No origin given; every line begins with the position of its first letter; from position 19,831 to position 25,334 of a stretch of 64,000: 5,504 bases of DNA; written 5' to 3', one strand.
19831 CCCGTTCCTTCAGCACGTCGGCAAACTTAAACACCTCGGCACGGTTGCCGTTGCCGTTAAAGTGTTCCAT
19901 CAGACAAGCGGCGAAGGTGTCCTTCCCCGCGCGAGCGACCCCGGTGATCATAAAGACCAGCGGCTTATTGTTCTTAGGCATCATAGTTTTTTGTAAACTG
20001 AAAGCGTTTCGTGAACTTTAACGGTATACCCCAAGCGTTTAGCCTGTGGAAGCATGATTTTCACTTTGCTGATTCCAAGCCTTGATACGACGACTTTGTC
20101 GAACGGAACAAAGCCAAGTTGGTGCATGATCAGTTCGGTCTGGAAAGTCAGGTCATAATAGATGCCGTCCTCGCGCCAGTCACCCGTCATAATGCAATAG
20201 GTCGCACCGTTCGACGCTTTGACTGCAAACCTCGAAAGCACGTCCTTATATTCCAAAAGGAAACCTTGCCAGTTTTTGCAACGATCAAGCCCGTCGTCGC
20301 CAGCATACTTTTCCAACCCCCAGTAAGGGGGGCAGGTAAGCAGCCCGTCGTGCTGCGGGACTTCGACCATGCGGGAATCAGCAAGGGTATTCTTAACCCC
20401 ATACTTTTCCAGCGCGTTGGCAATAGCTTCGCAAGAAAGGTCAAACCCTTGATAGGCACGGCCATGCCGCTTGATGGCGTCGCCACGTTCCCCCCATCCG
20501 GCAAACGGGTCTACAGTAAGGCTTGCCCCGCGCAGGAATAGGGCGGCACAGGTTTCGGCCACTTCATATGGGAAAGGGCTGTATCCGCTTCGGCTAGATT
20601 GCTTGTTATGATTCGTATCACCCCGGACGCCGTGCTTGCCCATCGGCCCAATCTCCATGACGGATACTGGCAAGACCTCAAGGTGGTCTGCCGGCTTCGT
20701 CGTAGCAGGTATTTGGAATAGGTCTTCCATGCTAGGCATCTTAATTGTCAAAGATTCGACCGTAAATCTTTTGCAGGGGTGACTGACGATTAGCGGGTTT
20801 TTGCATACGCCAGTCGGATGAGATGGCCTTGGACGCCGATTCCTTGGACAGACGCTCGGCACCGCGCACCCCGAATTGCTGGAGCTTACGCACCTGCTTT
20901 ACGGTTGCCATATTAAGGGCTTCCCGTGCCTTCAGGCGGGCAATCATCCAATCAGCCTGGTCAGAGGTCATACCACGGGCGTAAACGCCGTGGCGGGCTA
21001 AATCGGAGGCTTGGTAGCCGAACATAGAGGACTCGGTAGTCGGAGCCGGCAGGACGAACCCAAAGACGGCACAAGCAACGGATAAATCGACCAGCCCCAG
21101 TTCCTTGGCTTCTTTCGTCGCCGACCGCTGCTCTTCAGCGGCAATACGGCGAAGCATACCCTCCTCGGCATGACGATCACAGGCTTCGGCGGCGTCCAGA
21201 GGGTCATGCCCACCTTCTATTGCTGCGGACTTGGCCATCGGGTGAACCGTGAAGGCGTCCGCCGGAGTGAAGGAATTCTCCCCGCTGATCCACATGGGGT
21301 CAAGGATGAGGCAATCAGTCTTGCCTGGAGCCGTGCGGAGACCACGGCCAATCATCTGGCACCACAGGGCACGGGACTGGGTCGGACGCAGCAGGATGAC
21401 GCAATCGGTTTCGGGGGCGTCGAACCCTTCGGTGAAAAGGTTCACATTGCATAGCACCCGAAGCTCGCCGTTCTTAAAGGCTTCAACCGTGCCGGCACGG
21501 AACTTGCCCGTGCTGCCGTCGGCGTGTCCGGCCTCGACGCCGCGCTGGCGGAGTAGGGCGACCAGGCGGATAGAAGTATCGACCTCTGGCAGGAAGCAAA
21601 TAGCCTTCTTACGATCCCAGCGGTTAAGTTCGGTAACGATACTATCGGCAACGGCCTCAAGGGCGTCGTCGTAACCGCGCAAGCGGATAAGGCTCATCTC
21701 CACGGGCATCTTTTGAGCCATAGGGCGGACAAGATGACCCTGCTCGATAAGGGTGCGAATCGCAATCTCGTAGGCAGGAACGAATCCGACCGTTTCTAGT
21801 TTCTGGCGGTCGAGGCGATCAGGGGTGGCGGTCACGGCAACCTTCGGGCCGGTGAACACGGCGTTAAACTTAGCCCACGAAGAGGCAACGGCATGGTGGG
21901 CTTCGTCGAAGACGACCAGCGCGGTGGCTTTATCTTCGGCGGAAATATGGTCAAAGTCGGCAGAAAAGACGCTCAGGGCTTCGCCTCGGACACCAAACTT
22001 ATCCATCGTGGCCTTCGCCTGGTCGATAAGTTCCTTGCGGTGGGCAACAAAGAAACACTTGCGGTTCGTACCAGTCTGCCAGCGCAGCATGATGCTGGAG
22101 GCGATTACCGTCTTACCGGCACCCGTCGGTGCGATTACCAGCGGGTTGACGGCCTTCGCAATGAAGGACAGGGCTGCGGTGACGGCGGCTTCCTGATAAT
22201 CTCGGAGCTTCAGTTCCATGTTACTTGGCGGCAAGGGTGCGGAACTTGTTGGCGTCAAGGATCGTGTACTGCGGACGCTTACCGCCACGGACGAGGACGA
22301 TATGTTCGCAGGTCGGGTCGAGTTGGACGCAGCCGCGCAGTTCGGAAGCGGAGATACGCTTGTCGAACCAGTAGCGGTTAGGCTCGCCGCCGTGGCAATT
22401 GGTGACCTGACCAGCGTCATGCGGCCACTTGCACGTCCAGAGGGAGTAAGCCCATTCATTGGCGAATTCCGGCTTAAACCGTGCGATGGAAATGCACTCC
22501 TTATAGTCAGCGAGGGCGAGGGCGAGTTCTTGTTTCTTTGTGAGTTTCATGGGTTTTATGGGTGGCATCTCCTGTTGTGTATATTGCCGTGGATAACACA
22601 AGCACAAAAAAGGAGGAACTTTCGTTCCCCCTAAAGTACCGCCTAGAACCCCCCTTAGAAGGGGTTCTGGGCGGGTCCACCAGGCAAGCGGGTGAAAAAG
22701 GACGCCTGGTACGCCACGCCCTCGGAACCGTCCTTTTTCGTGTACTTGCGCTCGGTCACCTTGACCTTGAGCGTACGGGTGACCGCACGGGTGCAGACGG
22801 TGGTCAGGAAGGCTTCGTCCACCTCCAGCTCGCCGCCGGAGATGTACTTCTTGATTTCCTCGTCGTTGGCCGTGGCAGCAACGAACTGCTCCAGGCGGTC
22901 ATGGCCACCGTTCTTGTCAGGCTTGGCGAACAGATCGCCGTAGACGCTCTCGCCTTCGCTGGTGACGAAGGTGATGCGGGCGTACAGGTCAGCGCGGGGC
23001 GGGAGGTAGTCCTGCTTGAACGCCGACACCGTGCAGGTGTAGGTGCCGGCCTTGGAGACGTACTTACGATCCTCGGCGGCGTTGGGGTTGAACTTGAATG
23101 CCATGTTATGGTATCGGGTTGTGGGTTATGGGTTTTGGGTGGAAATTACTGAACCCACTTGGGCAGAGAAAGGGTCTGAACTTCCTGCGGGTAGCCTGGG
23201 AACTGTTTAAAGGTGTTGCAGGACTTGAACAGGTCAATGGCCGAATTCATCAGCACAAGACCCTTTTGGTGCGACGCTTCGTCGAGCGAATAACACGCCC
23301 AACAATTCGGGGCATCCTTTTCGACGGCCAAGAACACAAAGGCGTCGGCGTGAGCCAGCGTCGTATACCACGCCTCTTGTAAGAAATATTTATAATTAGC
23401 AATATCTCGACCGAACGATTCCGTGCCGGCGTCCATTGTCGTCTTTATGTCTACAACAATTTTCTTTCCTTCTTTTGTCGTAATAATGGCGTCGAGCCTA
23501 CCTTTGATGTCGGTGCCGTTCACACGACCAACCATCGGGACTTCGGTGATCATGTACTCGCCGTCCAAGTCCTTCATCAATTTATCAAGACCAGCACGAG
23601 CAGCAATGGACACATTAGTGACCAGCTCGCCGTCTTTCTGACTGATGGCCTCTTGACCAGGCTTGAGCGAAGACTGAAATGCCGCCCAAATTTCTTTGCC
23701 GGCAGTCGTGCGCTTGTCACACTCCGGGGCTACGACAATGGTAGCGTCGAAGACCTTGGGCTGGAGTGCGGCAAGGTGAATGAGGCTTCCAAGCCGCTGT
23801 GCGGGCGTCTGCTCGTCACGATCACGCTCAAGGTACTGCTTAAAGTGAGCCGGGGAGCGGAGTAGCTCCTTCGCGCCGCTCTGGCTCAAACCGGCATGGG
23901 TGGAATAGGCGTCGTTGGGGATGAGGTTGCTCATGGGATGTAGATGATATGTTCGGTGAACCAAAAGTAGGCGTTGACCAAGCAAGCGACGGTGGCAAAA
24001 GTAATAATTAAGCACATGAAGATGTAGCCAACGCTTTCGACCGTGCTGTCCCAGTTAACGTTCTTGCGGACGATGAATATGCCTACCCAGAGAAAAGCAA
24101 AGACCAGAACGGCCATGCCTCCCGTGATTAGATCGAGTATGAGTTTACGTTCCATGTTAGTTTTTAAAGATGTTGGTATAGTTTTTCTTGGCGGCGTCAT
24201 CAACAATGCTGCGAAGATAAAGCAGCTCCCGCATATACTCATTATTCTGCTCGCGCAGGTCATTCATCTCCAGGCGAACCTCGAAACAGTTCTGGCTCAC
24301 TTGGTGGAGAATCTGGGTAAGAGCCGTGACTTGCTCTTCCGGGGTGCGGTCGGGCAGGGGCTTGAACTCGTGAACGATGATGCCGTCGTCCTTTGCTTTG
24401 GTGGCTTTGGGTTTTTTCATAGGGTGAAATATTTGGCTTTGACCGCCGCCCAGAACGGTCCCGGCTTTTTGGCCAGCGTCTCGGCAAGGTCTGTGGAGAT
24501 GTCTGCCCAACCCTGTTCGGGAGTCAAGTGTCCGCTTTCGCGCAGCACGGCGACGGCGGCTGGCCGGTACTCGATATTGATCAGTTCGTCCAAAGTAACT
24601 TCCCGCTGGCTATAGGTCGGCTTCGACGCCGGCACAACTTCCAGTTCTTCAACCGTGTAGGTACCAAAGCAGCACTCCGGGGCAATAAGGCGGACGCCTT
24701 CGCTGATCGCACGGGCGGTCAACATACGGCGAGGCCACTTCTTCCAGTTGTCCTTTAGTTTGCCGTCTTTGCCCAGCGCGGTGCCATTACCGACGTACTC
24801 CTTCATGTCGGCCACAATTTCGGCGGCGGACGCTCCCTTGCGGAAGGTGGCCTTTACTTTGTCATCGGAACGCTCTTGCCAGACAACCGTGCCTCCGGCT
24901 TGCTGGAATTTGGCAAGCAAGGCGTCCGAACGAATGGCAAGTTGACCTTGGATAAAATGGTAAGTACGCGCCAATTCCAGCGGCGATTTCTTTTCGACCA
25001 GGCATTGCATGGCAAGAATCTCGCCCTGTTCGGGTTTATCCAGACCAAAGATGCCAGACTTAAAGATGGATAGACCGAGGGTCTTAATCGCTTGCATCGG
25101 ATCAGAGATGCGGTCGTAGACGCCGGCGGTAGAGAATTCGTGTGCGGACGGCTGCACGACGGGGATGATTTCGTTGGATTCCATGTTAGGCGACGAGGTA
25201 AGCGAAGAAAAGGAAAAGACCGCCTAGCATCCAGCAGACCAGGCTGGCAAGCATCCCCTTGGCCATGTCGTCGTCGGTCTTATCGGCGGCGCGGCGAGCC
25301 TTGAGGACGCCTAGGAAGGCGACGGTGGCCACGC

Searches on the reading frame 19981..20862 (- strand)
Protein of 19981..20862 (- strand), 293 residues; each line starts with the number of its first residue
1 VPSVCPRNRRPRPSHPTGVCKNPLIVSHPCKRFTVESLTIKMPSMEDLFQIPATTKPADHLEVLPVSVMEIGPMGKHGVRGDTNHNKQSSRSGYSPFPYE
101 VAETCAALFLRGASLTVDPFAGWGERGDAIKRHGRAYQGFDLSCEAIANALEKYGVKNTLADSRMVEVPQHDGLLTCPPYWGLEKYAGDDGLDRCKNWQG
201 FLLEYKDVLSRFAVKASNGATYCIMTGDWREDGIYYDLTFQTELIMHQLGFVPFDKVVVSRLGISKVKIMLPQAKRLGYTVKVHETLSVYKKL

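Call 9: search_protein_families(library=pfam, proteins=[window:19981-20862:-], max_evalue=0.01)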
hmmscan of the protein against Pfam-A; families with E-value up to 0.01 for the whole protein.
window:19981-20862:- (293 aa): 1 family
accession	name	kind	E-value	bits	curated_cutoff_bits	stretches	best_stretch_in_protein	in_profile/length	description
PF01555.25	N6_N4_Mtase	-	8.2e-06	26.4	26.7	1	93-149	160-218/221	DNA methylase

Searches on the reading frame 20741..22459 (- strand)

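Call 9: search_protein_families(library=pfam, proteins=[window:20741-22459:-], max_evalue=0.01)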
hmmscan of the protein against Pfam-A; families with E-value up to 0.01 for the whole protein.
window:20741-22459:- (572 aa): 6 families
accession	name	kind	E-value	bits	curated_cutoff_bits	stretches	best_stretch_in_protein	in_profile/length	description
PF04851.21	ResIII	-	9.4e-20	71.6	22.5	2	83-157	2-78/164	Type III restriction enzyme, res subunit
PF00271.37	Helicase_C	-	3.3e-11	43.9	23.5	1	276-376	8-109/110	Helicase conserved C-terminal domain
PF00270.35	DEAD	-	1.5e-07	31.8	26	1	87-157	2-70/167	DEAD/DEAH box helicase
PF09848.15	SLFN-g3_helicase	-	1.1e-05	25.3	24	1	112-196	10-97/354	Schlafen group 3, DNA/RNA helicase domain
PF13604.12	AAA_30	-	0.0012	19.1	27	1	85-203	2-113/191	AAA domain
PF01695.23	IstB_IS21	-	0.0034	17.4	24.1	1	94-139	83-127/238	IstB-like ATP binding protein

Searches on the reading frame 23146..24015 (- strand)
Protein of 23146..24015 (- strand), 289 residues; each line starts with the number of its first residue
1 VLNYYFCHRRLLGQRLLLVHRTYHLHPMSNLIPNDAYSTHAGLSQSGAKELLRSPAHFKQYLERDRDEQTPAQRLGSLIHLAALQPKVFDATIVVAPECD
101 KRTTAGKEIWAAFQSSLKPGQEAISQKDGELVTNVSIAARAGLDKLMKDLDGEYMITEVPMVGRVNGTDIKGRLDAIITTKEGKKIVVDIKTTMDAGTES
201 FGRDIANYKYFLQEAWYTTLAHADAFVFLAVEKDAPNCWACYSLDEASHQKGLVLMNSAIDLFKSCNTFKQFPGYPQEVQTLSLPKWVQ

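Call 9: search_protein_families(library=pfam, proteins=[window:23146-24015:-], max_evalue=0.01)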
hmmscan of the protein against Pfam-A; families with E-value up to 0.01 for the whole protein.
window:23146-24015:- (289 aa): 2 families
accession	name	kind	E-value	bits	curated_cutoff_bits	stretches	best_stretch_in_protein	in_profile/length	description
PF12684.13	DUF3799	-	3.4e-20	73.2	26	1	44-282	1-230/233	PDDEXK-like domain of unknown function (DUF3799)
PF12705.13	PDDEXK_1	-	1.3e-08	35.5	22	1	43-226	2-174/247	PD-(D/E)XK nuclease superfamily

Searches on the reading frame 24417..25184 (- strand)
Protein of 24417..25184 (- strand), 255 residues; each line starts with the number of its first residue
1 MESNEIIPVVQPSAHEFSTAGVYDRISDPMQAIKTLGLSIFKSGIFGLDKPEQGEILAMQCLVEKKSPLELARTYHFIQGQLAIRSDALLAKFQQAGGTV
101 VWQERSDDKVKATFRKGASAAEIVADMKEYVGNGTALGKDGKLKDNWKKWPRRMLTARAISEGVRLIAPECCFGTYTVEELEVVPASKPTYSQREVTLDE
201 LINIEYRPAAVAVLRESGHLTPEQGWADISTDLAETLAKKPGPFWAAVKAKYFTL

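Call 9: search_protein_families(library=pfam, proteins=[window:24417-25184:-], max_evalue=0.01)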
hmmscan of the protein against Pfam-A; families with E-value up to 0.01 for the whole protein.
window:24417-25184:- (255 aa): 1 family
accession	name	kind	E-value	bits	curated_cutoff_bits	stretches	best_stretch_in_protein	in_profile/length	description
PF03837.19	RecT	-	0.0072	16.3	24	0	116-183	123-189/198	RecT family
